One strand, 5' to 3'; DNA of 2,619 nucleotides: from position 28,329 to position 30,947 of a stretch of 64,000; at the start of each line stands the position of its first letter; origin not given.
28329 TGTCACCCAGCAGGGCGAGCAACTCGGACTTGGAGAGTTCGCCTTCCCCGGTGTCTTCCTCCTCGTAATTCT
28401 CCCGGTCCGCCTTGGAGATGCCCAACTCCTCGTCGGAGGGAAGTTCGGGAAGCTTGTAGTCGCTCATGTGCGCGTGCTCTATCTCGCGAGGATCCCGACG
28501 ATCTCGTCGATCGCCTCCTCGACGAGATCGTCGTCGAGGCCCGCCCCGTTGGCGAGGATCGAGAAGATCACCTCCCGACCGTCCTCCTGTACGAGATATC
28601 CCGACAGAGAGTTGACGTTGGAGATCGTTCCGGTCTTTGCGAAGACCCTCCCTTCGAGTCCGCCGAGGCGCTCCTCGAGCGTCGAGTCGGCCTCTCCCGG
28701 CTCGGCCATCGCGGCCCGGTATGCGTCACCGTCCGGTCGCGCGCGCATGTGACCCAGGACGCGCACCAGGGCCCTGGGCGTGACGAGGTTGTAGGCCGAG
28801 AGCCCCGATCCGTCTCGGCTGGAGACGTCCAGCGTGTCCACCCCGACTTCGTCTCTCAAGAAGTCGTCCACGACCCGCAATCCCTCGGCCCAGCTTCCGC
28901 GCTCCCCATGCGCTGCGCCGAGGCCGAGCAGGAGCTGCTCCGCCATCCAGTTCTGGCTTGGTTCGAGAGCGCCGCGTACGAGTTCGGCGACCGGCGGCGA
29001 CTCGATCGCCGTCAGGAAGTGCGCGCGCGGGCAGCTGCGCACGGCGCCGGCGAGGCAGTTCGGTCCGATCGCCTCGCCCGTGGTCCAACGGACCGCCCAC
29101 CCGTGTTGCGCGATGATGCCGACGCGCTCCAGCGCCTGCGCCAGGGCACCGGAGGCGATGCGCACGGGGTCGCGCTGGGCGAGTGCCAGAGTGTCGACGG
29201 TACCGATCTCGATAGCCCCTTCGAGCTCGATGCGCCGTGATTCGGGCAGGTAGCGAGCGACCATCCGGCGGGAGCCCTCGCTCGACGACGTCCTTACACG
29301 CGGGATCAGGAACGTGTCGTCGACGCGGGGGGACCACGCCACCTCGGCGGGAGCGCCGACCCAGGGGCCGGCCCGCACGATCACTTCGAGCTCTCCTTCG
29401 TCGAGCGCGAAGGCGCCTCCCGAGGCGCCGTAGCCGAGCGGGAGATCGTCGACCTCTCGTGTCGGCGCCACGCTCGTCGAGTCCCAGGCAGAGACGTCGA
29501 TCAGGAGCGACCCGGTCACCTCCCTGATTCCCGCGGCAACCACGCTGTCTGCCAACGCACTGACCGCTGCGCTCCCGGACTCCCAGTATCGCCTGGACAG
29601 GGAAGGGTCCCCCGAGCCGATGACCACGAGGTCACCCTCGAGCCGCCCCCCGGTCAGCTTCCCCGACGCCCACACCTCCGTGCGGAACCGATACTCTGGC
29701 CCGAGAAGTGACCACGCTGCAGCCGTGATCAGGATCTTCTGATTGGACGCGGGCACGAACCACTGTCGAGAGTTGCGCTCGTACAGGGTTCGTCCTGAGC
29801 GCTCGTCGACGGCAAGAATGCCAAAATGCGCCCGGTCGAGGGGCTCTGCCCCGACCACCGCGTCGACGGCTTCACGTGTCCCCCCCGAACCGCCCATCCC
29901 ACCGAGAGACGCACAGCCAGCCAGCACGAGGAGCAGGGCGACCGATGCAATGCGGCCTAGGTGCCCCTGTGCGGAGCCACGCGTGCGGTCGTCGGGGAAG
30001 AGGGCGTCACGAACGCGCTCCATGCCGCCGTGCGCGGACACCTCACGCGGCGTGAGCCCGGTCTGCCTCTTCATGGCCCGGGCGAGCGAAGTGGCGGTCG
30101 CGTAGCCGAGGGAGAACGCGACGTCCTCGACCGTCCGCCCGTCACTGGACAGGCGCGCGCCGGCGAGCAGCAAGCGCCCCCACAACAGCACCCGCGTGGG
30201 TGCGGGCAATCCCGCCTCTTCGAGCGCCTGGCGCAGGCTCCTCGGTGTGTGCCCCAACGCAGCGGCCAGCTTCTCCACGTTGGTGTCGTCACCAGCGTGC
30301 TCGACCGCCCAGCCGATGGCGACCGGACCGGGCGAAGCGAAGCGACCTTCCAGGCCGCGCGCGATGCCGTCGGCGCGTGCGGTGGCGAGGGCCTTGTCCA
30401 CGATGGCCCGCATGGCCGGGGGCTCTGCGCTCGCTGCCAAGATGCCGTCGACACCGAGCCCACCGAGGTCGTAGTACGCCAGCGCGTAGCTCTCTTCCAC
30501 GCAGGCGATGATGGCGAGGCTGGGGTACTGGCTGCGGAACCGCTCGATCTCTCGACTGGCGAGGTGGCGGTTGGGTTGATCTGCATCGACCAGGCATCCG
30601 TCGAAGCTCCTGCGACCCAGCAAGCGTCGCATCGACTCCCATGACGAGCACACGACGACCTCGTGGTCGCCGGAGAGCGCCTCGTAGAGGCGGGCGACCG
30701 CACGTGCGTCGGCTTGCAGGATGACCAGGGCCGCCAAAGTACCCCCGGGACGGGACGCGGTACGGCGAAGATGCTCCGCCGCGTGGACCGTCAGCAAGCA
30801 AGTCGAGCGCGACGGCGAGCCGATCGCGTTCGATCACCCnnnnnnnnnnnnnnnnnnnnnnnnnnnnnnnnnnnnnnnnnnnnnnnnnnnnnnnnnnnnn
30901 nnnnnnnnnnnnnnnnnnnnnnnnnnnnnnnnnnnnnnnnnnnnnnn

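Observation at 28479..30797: One ORF fuses a receiver-like/AraC DNA-binding module to a lipobox/TM segment and a complete PBP4 (DacB): a possible membrane-tethered cell-wall or beta-lactam-sensing transcription factor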

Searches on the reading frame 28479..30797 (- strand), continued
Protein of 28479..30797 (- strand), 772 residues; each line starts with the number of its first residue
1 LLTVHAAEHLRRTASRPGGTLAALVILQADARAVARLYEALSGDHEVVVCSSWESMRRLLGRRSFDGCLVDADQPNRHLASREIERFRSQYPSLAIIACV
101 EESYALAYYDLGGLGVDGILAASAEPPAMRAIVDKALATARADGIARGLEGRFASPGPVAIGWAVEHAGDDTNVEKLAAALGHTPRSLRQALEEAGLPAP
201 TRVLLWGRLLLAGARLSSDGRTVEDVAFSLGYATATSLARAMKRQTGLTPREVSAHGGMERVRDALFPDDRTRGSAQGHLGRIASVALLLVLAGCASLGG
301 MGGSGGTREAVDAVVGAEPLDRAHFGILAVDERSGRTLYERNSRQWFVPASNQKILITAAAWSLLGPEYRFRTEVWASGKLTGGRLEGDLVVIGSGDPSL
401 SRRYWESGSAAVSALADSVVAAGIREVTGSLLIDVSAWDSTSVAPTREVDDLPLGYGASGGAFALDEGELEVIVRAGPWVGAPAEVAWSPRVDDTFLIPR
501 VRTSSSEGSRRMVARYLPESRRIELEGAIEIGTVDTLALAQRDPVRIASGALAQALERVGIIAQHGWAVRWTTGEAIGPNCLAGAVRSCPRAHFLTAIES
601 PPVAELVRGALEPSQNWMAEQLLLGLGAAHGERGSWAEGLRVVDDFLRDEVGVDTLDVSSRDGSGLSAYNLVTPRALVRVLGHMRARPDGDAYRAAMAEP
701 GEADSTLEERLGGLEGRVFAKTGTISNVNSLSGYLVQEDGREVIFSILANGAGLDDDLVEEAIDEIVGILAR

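Call 43: predict_structure(alignment_id=A3)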
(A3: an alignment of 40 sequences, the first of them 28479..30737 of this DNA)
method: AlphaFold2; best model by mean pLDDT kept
length: 752 residues; sequences in the alignment: 40
mean_pLDDT: 84.5   pTM: 0.64
mean pLDDT of the five models: 84.5, 84.4, 82.7, 80.9, 76.3
residues with pLDDT >= 90: 377; 70-90: 289; 50-70: 28; < 50: 58
segments of 3 or more residues with pLDDT < 50: 251-284, 422-438, 642-648
pLDDT, mean of each block of 10 residues (from residue 1): 86 85 86 88 89 84 90 90 63 83 86 91 90 91 91 91 94 92 95 87 81 77 87 84 86 38 44 37 63 92 93 94 86 92 97 95 95 92 88 95 96 88 38 42 82 92 90 82 84 75 86 85 83 94 92 87 93 95 95 83 91 84 91 80 49 93 97 95 86 94 80 95 95 83 95 92
secondary structure, 60 per line:
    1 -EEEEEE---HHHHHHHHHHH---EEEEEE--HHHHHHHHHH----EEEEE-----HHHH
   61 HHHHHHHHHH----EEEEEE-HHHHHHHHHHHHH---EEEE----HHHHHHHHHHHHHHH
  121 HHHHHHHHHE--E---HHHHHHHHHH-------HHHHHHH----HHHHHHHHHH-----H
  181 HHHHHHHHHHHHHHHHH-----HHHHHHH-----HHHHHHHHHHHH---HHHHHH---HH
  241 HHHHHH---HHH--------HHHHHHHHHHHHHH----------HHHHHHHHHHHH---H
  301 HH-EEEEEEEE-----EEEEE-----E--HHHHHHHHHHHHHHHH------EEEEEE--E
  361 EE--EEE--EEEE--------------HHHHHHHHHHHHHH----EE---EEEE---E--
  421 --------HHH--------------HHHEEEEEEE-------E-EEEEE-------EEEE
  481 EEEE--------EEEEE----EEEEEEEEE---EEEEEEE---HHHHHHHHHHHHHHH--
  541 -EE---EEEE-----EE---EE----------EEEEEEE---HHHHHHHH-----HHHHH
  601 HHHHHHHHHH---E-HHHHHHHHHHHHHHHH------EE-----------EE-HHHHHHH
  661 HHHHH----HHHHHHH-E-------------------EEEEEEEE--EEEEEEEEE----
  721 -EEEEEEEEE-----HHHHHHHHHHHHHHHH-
elements in order (helices of 4 or more, strands of 3 or more residues): E2-7 H11-21 E25-30 H33-42 E47-51 H57-70 E75-80 H82-94 E98-101 H106-129 H137-146 H154-160 H165-174 H180-197 H203-209 H215-226 H230-235 H239-246 H261-274 H285-296 E304-311 E317-321 H330-345 E352-357 E360-362 E365-367 E370-373 H388-401 E411-414 E449-455 E465-469 E477-484 E493-497 E502-510 E514-520 H524-538 E547-550 E573-579 H583-590 H596-610 H616-631 H654-665 H670-676 E698-705 E708-716 E722-730 H736-751
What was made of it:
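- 29958..29999 (-): Basic, disordered linker acting as the n-region of the signal peptide, aa 247-260. pLDDT is below 50 over residues 251-284 (call 43).
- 29913..29957 (-): Hydrophobic h-region plus lipobox L-A-G-C, aa 261-275 (Cys275 codon TGT at 29915-29913). The model shows a 14-residue helix (call 43).
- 28485..29873 (-): PBP4 / peptidase S13 domain, aa 289-751. Motifs: S331-x-x-K334 (29747-29736), S594-x-N596 (28958-28950), K701-T-G703 (28637-28629). The domain is well folded in the full-length model (call 43).
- On Transmembrane transcription regulators (ToxR-like one-component systems): The hydrophobic helix is only 14 residues (call 43).
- The model shows only a 14-residue helix (call 43).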

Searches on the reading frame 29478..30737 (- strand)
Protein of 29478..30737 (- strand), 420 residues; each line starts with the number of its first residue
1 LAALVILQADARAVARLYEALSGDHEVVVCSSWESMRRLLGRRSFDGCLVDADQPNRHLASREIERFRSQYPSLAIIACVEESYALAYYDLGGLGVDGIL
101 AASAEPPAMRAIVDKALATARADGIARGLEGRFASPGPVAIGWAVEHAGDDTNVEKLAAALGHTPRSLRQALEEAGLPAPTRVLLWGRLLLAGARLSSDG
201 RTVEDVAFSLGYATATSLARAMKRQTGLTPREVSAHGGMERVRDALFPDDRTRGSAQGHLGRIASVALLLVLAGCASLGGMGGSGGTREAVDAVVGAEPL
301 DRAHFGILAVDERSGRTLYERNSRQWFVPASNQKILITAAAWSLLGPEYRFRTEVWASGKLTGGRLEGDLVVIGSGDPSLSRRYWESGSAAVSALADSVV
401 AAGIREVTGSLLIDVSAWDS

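Call 53: search_protein_representatives(protein=window:29478-30737:-)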
Query: 420 residues. Proteins with E-value up to 0.001 (for the whole library): 11977; up to 1e-10: 2896; up to 1e-30: 51. The best 150 are listed.
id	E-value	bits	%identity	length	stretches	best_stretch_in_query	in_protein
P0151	1.8e-115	402.9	50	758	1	2-420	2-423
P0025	1.6e-97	343.7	60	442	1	112-413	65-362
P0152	5.3e-96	338.7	46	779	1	1-419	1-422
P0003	2.5e-89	316.8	57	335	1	1-284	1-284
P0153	2.4e-84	300.4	49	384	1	1-335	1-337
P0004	8.9e-84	298.5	59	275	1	1-248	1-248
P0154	1.8e-79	284.4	43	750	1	1-420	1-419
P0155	1.5e-77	278.0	48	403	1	1-319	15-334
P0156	2.8e-67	244.2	53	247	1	44-285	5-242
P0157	1.4e-66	241.8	53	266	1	1-254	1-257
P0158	3.6e-65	237.2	47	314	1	1-284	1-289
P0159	3.4e-62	227.4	44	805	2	287-420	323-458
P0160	8.0e-62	226.2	46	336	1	1-290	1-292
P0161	1.1e-57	212.6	47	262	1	1-246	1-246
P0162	3.5e-54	201.1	47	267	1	2-245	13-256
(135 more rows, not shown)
